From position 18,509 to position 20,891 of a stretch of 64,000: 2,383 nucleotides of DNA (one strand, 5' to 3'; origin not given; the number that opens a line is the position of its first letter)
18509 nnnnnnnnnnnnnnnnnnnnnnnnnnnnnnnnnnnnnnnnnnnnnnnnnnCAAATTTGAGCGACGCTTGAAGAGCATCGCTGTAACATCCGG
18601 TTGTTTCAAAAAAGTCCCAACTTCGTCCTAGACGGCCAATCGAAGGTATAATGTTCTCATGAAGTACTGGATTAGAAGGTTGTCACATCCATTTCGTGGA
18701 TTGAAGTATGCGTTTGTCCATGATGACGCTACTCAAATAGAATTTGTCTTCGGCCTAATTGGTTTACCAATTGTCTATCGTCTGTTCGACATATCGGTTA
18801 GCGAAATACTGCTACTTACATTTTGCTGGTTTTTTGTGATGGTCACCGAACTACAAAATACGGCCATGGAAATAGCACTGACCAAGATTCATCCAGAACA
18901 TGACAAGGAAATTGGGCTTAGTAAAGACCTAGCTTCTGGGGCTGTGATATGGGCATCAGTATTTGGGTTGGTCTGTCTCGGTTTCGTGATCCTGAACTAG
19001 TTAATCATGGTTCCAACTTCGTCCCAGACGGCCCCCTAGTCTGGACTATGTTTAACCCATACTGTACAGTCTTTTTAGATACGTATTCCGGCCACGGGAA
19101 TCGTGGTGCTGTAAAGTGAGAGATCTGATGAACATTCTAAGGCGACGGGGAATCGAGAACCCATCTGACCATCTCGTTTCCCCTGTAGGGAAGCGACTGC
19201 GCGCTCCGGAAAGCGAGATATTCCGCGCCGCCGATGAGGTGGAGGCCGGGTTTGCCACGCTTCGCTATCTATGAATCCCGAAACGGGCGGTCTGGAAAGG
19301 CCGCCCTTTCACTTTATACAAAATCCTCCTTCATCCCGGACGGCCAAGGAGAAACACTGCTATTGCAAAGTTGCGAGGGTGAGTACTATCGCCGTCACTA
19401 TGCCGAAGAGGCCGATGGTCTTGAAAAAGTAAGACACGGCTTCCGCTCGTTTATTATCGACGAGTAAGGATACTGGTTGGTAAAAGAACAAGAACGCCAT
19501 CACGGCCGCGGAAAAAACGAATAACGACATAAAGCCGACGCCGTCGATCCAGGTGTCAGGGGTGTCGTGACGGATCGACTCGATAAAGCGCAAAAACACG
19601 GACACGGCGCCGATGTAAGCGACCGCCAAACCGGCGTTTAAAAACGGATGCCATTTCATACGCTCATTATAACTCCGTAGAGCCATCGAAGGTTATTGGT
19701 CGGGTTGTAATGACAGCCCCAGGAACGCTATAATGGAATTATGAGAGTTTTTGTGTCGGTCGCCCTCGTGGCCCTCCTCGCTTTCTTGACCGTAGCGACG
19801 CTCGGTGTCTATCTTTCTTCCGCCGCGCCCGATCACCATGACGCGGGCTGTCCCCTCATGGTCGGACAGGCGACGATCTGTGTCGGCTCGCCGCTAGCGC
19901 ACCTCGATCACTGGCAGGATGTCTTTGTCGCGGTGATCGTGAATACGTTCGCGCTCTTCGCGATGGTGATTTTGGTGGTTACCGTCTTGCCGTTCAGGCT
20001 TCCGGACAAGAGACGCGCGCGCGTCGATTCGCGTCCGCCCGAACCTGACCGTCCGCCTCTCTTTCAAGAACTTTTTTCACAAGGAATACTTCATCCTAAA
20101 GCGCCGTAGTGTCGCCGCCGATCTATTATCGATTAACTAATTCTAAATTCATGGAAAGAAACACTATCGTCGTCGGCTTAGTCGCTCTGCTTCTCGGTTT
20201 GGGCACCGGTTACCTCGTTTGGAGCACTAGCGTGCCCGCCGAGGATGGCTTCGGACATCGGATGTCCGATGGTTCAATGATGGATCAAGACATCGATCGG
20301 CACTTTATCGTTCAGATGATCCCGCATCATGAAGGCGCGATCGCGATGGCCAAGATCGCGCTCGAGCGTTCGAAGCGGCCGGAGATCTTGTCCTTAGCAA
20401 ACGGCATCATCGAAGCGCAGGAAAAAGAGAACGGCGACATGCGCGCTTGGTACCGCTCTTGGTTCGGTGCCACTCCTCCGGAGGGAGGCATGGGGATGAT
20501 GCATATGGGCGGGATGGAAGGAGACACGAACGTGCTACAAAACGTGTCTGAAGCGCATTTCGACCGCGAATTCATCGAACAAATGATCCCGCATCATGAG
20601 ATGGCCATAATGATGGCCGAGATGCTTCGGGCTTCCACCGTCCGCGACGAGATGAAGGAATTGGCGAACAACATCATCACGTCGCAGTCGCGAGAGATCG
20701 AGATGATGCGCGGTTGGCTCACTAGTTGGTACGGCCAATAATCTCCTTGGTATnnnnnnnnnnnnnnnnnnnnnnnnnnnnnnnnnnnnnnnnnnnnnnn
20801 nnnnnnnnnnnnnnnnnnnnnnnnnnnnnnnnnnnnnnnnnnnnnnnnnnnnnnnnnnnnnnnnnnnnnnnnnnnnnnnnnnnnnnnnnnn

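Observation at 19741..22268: Putative copper-handling module with an unusual beta-propeller-DUF411 (CopG-like CxCC) fusion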

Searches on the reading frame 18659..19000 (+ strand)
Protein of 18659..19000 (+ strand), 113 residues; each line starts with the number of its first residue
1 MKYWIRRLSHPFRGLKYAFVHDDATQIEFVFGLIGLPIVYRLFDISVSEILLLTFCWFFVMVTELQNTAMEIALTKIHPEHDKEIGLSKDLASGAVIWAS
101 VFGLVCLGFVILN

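Call 3: search_protein_families(library=pfam, proteins=[window:18659-19000:+], max_evalue=0.01)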
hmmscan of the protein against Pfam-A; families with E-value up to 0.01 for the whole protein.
window:18659-19000:+ (113 aa): 1 family
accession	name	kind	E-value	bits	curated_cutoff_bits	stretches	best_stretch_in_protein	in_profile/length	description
PF01219.24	DAGK_prokar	-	3.3e-21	75.5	22.3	1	11-110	3-101/102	Prokaryotic diacylglycerol kinase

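Call 4: search_protein_families(library=ncbifam, proteins=[window:18659-19000:+], max_evalue=0.01)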
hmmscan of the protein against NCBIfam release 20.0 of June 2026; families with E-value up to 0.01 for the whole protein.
window:18659-19000:+ (113 aa): 0 families

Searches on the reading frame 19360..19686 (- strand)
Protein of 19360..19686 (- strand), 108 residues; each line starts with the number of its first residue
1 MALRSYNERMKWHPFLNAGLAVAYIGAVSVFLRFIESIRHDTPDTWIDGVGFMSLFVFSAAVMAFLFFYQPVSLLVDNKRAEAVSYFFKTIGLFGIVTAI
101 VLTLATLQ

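Call 3: search_protein_families(library=pfam, proteins=[window:19360-19686:-], max_evalue=0.01)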
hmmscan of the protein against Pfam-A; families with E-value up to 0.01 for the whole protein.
window:19360-19686:- (108 aa): 1 family
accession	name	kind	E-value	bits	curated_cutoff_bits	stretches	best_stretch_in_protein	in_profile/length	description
PF20479.3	TMEM128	-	0.0096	16.8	23.9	0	16-105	7-97/124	TMEM128 protein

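Call 4: search_protein_families(library=ncbifam, proteins=[window:19360-19686:-], max_evalue=0.01)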
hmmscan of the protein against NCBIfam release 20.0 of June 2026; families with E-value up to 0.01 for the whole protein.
window:19360-19686:- (108 aa): 0 families

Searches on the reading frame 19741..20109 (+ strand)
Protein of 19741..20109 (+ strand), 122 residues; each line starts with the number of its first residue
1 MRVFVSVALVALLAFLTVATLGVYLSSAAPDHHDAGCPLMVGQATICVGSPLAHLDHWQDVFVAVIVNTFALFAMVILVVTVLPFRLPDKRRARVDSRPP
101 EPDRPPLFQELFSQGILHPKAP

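Call 3: search_protein_families(library=pfam, proteins=[window:19741-20109:+], max_evalue=0.01)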
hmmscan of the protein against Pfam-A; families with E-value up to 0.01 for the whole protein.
window:19741-20109:+ (122 aa): 0 families

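Call 4: search_protein_families(library=ncbifam, proteins=[window:19741-20109:+], max_evalue=0.01)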
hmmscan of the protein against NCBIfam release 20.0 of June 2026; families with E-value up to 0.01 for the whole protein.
window:19741-20109:+ (122 aa): 0 families

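Call 31: find_homologous_proteins(query=A2, max_evalue=0.001)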
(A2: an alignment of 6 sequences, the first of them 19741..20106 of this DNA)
Query A2 (6 sequences) (122 aa, profile of the alignment): 167 proteins with E <= 0.001 among 5586 candidates; the best 120 are listed.
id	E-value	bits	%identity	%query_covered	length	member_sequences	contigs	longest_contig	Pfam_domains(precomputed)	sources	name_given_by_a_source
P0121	7.0e-48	180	29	89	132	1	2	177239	-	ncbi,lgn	-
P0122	1.2e-39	154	58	100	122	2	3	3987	-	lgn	-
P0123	1.1e-38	151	35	70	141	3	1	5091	-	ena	-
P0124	4.6e-38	149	32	93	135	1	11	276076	-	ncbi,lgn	ncbi:MAG TPA: hypothetical protein VGE18_02450 [Candidatus Paceibacterota bacterium]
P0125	5.5e-38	148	33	92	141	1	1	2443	-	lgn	-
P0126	1.7e-36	144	35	94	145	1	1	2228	-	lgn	-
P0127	2.5e-36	143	35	77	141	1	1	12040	-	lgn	-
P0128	2.9e-36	143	93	100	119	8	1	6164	-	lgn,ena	-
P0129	1.2e-34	138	34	93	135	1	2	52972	-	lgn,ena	-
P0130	1.5e-34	137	34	93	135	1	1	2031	-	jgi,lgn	jgi:hypothetical protein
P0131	1.8e-34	137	84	100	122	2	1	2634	-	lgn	-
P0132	3.2e-34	136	36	93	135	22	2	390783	-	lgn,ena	-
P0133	9.8e-34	135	34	93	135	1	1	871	-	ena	-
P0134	1.0e-33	135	34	93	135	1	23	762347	-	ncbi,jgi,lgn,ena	-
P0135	1.0e-33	135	35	93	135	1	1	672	-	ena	-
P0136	1.1e-33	134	89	100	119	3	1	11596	-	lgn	-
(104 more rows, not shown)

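Call 36: find_encoding_contigs(protein=P0136, flank=8000, max_places=2)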
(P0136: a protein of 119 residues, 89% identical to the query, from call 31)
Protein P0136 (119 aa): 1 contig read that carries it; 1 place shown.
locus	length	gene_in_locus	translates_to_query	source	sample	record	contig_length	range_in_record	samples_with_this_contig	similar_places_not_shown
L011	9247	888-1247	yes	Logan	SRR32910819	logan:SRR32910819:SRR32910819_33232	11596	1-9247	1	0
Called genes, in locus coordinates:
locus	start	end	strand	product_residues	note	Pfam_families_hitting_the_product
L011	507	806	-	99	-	-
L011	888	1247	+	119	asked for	-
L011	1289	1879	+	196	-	PF13628:DUF4142, PF03713:DUF305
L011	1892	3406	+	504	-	PF23414:Beta-prop_EML_2 (faint), PF10282:Lactonase (weak), PF21783:YNCE (weak), PF04214:DUF411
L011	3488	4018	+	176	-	PF00560:LRR_1 (faint), PF13516:LRR_6 (faint), PF13855:LRR_8, PF12799:LRR_4 (weak), PF13855:LRR_8, PF23598:LRR_14, PF12799:LRR_4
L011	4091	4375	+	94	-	-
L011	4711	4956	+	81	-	-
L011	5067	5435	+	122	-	-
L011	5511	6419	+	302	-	-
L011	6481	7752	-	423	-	PF00270:DEAD, PF04851:ResIII (weak), PF00271:Helicase_C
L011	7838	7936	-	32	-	-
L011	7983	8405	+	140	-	PF00173:Cyt-b5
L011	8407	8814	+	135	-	-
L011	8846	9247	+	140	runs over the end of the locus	PF00892:EamA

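Call 84: predict_structure(alignment_id=A3)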
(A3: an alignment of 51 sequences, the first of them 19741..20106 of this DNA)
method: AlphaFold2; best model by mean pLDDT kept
length: 122 residues; sequences in the alignment: 51
mean_pLDDT: 66.5   pTM: 0.35
mean pLDDT of the five models: 66.5, 66.1, 64.3, 62.1, 61.4
residues with pLDDT >= 90: 0; 70-90: 48; 50-70: 61; < 50: 13
segments of 3 or more residues with pLDDT < 50: 31-36
pLDDT, mean of each block of 10 residues (from residue 1): 73 78 61 49 52 69 77 81 69 63 65 62 49
secondary structure, 60 per line:
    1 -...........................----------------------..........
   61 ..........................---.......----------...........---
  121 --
elements in order: H2-28 H51-86 H90-96 H107-117

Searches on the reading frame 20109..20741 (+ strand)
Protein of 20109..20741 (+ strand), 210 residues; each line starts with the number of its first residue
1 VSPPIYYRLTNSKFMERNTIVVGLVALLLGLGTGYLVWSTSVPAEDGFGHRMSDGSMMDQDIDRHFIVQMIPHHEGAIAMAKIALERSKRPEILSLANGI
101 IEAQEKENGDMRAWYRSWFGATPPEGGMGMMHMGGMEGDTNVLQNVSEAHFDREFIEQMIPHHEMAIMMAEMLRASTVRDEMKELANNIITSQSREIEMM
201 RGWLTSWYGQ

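Call 3: search_protein_families(library=pfam, proteins=[window:20109-20741:+], max_evalue=0.01)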
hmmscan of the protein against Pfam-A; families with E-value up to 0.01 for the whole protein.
window:20109-20741:+ (210 aa): 2 families
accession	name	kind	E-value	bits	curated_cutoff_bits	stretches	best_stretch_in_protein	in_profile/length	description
PF03713.19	DUF305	-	1.5e-41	142.4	27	1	63-204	1-151/151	Domain of unknown function (DUF305)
PF13628.12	DUF4142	-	1.3e-11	45.4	27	1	63-188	3-123/138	Domain of unknown function (DUF4142)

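Call 4: search_protein_families(library=ncbifam, proteins=[window:20109-20741:+], max_evalue=0.01)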
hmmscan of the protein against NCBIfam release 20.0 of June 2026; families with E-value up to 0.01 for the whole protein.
window:20109-20741:+ (210 aa): 1 family
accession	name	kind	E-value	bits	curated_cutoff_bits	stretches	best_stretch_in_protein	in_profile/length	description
NF049983.1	CopM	equivalog_domain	4e-32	110.1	90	2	50-114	10-72/73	CopM family metallochaperone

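Call 23: search_solved_structures(query=window:20151-20738:+, max_evalue=0.01, show_alignments=2)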
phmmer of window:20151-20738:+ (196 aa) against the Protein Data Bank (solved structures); distinct sequences matched with E-value up to 0.01: 6.
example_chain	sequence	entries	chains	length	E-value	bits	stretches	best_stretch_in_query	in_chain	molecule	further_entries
5fej_A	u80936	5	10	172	1.8e-38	135.5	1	39-196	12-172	CopM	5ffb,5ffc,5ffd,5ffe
5ffa_A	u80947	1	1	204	2.8e-38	134.9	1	39-196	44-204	CopM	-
3bt5_A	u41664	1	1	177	6e-12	49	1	51-191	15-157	Uncharacterized protein DUF305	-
2qf9_A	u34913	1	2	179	4.7e-10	42.9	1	138-193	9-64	Putative secreted protein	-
7vw1_A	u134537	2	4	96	3.3e-09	40.1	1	118-192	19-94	DUF305 domain-containing protein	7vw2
7vw0_A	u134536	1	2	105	3.8e-09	39.9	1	118-192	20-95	DUF305 domain-containing protein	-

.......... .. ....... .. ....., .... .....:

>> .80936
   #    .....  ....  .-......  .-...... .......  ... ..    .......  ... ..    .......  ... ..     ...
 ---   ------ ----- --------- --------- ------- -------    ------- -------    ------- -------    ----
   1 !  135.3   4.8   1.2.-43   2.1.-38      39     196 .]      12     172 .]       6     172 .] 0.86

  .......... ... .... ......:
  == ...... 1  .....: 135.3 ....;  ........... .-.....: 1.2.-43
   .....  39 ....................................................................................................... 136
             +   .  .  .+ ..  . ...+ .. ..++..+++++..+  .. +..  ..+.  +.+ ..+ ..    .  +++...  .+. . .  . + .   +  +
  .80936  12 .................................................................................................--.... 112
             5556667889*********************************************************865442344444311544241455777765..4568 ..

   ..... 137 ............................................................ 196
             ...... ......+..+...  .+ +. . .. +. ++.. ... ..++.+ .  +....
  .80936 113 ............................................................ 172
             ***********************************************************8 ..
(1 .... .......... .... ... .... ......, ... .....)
